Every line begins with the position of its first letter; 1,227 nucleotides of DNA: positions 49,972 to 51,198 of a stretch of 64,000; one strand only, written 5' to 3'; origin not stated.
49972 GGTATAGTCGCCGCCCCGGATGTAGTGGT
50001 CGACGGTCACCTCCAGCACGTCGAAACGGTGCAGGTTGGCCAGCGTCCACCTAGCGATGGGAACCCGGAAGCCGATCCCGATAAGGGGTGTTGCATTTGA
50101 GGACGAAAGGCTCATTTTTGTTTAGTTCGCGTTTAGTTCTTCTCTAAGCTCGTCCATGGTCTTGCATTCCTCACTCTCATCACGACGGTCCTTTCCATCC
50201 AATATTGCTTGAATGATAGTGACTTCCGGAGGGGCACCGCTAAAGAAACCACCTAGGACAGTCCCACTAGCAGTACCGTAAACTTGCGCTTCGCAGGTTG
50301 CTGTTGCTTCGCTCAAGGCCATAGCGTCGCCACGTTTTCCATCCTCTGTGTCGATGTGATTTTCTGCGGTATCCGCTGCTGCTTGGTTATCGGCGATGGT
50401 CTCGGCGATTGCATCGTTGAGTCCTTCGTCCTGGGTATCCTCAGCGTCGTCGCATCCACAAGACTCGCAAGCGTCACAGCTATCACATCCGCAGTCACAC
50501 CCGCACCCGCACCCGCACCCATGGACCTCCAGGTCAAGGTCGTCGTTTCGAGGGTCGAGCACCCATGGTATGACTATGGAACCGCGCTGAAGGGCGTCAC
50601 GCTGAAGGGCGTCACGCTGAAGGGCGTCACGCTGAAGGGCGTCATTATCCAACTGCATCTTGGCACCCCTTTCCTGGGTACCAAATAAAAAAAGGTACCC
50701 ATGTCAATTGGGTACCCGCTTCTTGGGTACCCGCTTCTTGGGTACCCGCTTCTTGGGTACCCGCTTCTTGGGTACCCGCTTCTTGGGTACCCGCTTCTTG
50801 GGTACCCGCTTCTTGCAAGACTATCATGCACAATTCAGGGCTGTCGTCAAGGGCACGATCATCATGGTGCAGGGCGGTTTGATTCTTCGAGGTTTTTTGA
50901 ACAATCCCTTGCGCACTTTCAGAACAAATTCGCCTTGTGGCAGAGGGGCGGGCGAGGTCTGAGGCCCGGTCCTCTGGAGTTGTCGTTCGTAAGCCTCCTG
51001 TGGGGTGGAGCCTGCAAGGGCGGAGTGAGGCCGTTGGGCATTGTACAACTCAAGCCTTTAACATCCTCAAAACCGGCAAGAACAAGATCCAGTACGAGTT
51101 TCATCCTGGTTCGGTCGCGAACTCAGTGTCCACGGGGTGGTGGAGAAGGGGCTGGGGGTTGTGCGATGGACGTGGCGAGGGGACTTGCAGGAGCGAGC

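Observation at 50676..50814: Array of seven identical 15-bp repeats with a palindromic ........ core directly upstream of the precursor gene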

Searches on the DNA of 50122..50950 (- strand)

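Call 43: search_rna_families(source=window, start=50550, end=50950, threshold=evalue, max_evalue=10)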
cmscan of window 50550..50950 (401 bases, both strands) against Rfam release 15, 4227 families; matches with E-value up to 10: 5.
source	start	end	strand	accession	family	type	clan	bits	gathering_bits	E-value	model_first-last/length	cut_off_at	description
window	50694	50806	+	RF03712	MIR6450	Gene; miRNA;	-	34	70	2.9e-05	1-107/107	no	MIR6450 microRNA precursor family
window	50710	50762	+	RF00641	mir-154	Gene; miRNA;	CL00149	18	52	0.94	1-82/82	no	mir-154 microRNA precursor family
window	50655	50717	-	RF04106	mir-1303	Gene; miRNA;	-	16.5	107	2.3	1-85/85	no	mir-1303 microRNA precursor family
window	50675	50719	-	RF04095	MIR9746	Gene; miRNA;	-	16.3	79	2.4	1-110/110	no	MIR9746 microRNA precursor family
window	50663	50851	+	RF02188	ST7-OT4_2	Gene; lncRNA;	-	15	55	2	1-172/172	no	ST7 overlapping transcript 4 conserved region 2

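Call 44: search_rna_families(source=L018, threshold=evalue, max_evalue=10)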
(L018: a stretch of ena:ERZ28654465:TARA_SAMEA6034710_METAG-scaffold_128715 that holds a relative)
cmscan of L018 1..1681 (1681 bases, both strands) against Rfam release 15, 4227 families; matches with E-value up to 10: 9.
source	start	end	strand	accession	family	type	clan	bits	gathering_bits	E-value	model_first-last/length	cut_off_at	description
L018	455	506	+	RF01388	isrD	Gene; sRNA;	-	19.8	37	0.61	1-51/51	no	isrD Hfq binding RNA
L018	454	512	+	RF04319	BTncRNA_FopS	Gene; sRNA;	-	18.3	56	8.6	1-71/71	no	Bacteroidetes FopS (family of paralogous sRNAs)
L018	719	777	-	RF01059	mir-598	Gene; miRNA;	-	15.7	69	7.9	1-80/80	no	mir-598 microRNA precursor family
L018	1344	1456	-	RF01728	STAXI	Gene; sRNA;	-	15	40.5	2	1-153/153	no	STAXI RNA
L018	716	746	+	RF01126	sR41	Gene; snRNA; snoRNA; CD-box;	-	14.9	54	1.4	1-53/53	no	Small nucleolar RNA sR41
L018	716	758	+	RF01274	sR45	Gene; snRNA; snoRNA; CD-box;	-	14.1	40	8.6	1-55/55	no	Small nucleolar RNA sR45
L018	915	962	+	RF01123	sR35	Gene; snRNA; snoRNA; CD-box;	-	13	60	3.8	1-57/57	no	Small nucleolar RNA sR35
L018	915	962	+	RF01119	sR32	Gene; snRNA; snoRNA; CD-box;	-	12.4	40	2.7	1-57/57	no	Small nucleolar RNA sR32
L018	1024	1044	-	RF02850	Ysr276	Gene; antisense;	-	9.5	100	8.8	166-186/195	no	Yersinia sRNA 276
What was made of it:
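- On Known Rfam family: Nothing is relevant (calls 43, 44).
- Closest known: Intrinsic-terminator leader attenuators. Different: No leader peptide, aptamer or known protein-binding motif was recognised, and there is no Rfam match (calls 43, 44).
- There is a weak sub-threshold Rfam hit to an Hfq-binding sRNA in L018 (call 44, E 0.61).
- Tried and rejected: Rfam on the window leader and on L018 gave only sub-threshold hairpin hits (calls 43, 44).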

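Call 60: search_dna_similar(query=window:50640-50880:-, collection=plasmids, mode=distant, max_evalue=0.01, max_rows=10)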
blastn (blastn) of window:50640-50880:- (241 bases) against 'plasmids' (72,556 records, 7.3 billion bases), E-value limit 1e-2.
No match.
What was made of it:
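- Tried and rejected: BLAST of the leader against plasmids found no match (call 60).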

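Call 70: build_rna_model(alignment_id=A3, structure=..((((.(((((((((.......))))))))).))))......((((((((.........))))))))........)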
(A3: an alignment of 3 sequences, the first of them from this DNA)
Model R1 built from alignment A3 (3 sequences, 76 columns); structure: as given.
model positions 72; base pairs 21; branch points 1; effective number of sequences 1.63; information 0.782 bits per position. Calibrated on 0.2 Mb of random sequence (short: E-values are rough).
structure used (alignment columns):
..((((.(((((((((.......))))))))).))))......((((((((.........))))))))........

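Call 71: search_with_rna_model(model_id=R1, sources=[window, L001, L002, L003, L004, L005, L006, L008, L009, L010, L011, L012, L013, L014, L015, L016, L017, L018, L019, L140, L142, L146, L147], max_evalue=1, show_alignments=3)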
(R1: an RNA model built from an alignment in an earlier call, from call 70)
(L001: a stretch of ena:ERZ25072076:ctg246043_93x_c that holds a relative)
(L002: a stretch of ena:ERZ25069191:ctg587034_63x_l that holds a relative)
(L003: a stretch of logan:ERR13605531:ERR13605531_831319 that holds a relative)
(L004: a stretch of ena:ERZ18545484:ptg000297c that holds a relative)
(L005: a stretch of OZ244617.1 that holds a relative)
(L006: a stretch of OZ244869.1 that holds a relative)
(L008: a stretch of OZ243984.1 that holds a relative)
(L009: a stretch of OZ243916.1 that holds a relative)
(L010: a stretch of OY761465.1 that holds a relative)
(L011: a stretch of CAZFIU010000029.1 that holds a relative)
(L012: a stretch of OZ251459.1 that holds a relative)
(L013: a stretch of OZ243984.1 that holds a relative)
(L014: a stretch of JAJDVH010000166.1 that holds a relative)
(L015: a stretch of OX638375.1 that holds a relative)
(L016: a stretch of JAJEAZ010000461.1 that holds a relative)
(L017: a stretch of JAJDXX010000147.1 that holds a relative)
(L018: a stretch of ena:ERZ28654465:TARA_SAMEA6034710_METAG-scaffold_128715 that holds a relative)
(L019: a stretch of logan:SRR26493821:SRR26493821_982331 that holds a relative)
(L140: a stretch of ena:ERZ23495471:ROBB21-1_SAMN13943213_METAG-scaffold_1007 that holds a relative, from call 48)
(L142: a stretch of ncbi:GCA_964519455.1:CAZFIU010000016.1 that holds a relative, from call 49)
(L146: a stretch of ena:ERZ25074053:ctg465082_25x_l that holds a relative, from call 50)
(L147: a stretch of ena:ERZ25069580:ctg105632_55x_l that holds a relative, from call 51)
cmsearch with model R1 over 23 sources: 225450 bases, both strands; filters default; matches with E-value up to 1: 8.
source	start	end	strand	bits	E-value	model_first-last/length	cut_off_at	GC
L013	763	832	+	89.7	3e-19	1-72/72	no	0.57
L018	471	544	+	85.5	3.2e-18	1-72/72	no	0.54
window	50653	50724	-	85.2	3.8e-18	1-72/72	no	0.47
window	50746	50811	-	32.8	1.7e-05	1-72/72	no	0.61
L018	454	507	-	19.5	0.026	1-72/72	no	0.52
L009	7905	7970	-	17.1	0.098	1-72/72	no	0.73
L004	4060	4108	+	16.2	0.16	1-72/72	no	0.65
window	50706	50770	+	15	0.31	1-72/72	no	0.57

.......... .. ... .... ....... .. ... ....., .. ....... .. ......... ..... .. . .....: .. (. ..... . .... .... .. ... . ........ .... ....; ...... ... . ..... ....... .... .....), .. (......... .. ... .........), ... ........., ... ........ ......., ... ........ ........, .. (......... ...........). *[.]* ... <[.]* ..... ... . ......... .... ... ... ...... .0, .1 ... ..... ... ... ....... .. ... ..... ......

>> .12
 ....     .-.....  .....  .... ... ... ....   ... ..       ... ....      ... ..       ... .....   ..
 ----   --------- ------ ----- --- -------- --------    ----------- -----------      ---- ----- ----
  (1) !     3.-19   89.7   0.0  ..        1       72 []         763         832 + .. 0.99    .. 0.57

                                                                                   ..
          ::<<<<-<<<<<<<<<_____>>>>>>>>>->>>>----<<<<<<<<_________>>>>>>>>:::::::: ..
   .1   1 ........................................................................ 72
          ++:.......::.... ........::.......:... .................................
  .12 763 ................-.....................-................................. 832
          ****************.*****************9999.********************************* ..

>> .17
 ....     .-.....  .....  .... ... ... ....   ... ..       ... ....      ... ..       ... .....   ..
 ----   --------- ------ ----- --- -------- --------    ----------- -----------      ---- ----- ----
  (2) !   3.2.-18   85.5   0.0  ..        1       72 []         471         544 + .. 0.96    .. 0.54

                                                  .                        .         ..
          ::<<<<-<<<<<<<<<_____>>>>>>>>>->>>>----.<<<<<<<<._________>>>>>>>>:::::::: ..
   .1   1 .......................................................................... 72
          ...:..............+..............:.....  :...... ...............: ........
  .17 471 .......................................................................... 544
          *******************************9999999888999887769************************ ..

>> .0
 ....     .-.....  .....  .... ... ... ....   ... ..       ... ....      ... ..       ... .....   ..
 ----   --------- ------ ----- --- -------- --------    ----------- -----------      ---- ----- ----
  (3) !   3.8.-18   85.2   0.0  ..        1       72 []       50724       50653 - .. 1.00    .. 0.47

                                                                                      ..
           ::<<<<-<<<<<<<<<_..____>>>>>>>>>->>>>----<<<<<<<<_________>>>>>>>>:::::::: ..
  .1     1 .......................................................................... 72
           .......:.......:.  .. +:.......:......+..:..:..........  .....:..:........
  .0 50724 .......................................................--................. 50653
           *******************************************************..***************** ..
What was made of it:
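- Tried and rejected: A covariance model of the leader, searched over the window plus 22 loci, found no further instance apart from the training sequences, a weak match in L004 and the array itself (calls 70, 71).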

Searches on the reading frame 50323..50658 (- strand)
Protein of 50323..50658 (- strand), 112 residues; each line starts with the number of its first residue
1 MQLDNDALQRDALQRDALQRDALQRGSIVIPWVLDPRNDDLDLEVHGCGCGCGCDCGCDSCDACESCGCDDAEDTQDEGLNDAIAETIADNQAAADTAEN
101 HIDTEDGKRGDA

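Call 46: find_homologous_proteins(query=A1, max_evalue=0.001)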
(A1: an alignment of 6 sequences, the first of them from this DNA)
Query A1 (6 sequences) (112 aa, profile of the alignment): 27 proteins with E <= 0.001 among 8000 candidates.
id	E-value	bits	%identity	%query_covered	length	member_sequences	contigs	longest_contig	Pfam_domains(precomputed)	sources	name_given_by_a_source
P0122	8.3e-32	127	89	24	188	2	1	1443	-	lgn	-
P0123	3.6e-28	115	78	24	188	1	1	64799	-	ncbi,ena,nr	ncbi:MAG: hypothetical protein OXK82_10405 [Deltaproteobacteria bacterium]|nr:hypothetical protein [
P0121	3.4e-27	112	60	82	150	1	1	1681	-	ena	-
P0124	8.7e-24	101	74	24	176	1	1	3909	-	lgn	-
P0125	2.2e-21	94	75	21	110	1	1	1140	-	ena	-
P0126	5.2e-20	89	50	25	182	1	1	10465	-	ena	-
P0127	1.0e-19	88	73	27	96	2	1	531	-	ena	-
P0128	1.1e-19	88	75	18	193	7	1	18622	-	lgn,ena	-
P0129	2.8e-19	87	50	25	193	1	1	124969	-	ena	-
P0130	6.8e-19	86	46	25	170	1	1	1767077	-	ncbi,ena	-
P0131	1.3e-18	85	64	32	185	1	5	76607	-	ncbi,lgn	-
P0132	1.9e-18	84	50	25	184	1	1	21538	-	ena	-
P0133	2.6e-18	84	50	25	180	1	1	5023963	-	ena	-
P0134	1.5e-17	81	76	19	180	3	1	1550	-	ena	-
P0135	5.5e-17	79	50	24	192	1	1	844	-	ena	-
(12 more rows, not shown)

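Call 48: find_encoding_contigs(protein=P0123, flank=3000, max_places=3)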
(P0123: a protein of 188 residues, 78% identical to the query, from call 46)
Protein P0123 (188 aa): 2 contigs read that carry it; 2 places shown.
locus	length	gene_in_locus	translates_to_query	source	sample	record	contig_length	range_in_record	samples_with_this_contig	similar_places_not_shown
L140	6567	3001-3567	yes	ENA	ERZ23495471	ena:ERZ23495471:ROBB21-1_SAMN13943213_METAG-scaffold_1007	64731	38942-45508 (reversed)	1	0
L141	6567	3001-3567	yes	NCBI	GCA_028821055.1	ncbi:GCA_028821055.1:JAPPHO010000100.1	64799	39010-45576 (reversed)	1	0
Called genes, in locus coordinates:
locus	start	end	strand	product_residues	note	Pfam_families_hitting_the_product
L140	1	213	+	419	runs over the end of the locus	PF07690:MFS_1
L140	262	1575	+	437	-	PF07690:MFS_1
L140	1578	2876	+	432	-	PF07690:MFS_1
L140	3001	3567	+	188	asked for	-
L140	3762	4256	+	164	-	-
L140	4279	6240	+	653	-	PF02129:Peptidase_S15, PF20434:BD-FAE, PF00561:Abhydrolase_1, PF01738:DLH (weak), PF12146:Hydrolase_4, PF12697:Abhydrolase_6 (weak), PF00326:Peptidase_S9, PF00756:Esterase (weak)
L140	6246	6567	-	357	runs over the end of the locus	PF02423:OCD_Mu_crystall, PF01488:Shikimate_DH (weak)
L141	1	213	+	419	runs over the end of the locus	PF07690:MFS_1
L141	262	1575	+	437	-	PF07690:MFS_1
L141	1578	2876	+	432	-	PF07690:MFS_1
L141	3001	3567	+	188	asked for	-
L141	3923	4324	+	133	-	-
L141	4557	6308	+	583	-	PF02129:Peptidase_S15, PF20434:BD-FAE, PF00326:Peptidase_S9, PF00561:Abhydrolase_1, PF01738:DLH (weak), PF12146:Hydrolase_4, PF12697:Abhydrolase_6 (weak), PF00756:Esterase (weak)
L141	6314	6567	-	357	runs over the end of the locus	PF02423:OCD_Mu_crystall, PF01488:Shikimate_DH (weak)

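Call 49: find_encoding_contigs(protein=P0131, flank=3000, max_places=5)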
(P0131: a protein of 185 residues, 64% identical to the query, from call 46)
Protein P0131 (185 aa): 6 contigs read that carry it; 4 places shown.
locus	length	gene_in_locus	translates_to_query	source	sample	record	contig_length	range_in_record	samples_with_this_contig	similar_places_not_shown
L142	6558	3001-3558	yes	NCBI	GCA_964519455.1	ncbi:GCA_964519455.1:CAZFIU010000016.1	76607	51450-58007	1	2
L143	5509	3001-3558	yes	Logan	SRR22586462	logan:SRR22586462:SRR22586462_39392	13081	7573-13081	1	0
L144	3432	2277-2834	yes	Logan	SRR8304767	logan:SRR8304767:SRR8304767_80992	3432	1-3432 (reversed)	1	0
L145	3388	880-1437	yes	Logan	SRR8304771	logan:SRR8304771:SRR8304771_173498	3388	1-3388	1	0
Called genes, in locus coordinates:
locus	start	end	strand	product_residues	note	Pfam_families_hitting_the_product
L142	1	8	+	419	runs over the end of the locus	PF07690:MFS_1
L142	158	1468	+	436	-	PF07690:MFS_1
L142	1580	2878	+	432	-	PF07690:MFS_1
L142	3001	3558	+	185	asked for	-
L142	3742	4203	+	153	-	-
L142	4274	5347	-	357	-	PF02423:OCD_Mu_crystall, PF01488:Shikimate_DH (weak)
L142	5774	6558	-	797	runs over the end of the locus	PF04879:Molybdop_Fe4S4, PF00384:Molybdopterin, PF01568:Molydop_binding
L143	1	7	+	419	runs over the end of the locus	PF07690:MFS_1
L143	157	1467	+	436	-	PF07690:MFS_1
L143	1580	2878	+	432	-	PF07690:MFS_1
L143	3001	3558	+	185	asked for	-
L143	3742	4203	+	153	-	-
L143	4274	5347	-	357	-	PF02423:OCD_Mu_crystall, PF01488:Shikimate_DH (weak)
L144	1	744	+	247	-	?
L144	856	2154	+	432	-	PF07690:MFS_1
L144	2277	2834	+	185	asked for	-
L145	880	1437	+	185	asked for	-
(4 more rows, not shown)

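Call 50: find_encoding_contigs(protein=P0129, flank=3000, max_places=3)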
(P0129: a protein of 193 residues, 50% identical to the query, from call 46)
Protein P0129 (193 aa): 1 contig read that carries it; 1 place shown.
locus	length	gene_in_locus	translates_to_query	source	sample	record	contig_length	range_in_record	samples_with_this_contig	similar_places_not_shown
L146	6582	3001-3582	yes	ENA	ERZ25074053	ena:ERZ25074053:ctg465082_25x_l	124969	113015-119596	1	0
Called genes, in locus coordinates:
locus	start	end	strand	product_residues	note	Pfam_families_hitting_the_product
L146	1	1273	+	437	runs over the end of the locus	PF07690:MFS_1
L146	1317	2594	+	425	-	PF07690:MFS_1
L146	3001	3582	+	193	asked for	-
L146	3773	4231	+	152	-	-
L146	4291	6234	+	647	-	PF00756:Esterase (faint), PF01738:DLH, PF02129:Peptidase_S15, PF20434:BD-FAE, PF00561:Abhydrolase_1, PF12146:Hydrolase_4, PF12697:Abhydrolase_6, PF00326:Peptidase_S9, +1 more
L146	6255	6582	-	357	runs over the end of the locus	PF02423:OCD_Mu_crystall, PF01488:Shikimate_DH (weak)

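Call 51: find_encoding_contigs(protein=P0130, flank=3000, max_places=3)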
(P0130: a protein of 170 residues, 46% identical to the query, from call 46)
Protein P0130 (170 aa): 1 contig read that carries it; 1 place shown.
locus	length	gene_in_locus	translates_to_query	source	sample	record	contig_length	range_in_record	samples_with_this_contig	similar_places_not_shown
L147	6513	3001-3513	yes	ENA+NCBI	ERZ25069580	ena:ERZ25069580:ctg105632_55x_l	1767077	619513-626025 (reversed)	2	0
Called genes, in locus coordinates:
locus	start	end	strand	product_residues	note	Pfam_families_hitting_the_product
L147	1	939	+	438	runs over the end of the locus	PF07690:MFS_1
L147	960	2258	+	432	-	PF07690:MFS_1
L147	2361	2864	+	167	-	-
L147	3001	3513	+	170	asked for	-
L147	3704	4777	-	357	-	PF02423:OCD_Mu_crystall, PF01488:Shikimate_DH (weak)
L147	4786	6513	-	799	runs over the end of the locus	PF04879:Molybdop_Fe4S4, PF00384:Molybdopterin, PF01568:Molydop_binding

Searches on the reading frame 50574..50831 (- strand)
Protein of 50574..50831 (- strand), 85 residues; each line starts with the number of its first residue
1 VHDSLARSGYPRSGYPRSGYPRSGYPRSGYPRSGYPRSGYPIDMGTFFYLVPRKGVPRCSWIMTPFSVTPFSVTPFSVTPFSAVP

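Call 80: search_protein_families(library=pfam, proteins=[window:50574-50831:-], max_evalue=0.1)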
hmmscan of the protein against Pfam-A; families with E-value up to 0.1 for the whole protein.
window:50574-50831:- (85 aa): 0 families

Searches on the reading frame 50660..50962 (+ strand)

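Call 80: search_protein_families(library=pfam, proteins=[window:50660-50962:+], max_evalue=0.1)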
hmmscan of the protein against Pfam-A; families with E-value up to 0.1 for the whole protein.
window:50660-50962:+ (100 aa): 1 family
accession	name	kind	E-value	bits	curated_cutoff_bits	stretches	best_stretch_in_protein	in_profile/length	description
PF13576.12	Pentapeptide_3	-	0.00024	21.7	27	1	18-54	3-41/48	Pentapeptide repeats (9 copies)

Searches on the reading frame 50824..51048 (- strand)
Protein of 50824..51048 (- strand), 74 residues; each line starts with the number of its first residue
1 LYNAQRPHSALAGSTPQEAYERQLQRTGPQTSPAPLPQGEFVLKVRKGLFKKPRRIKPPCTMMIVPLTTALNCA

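Call 7: search_protein_families(library=pfam, proteins=[window:50824-51048:-], max_evalue=0.01)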
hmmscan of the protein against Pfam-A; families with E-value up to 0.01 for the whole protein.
window:50824-51048:- (74 aa): 1 family
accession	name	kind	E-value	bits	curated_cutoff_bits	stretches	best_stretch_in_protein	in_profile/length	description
PF13683.12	rve_3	-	0.0012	19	26.5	1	1-16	52-67/67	Integrase core domain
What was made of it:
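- Checked: The 'transposase remnant' ORF 50824-51048 matches rve_3 only over its first 16 residues (E 0.0012, 19 bits, below the 26.5-bit cut-off; call 7).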
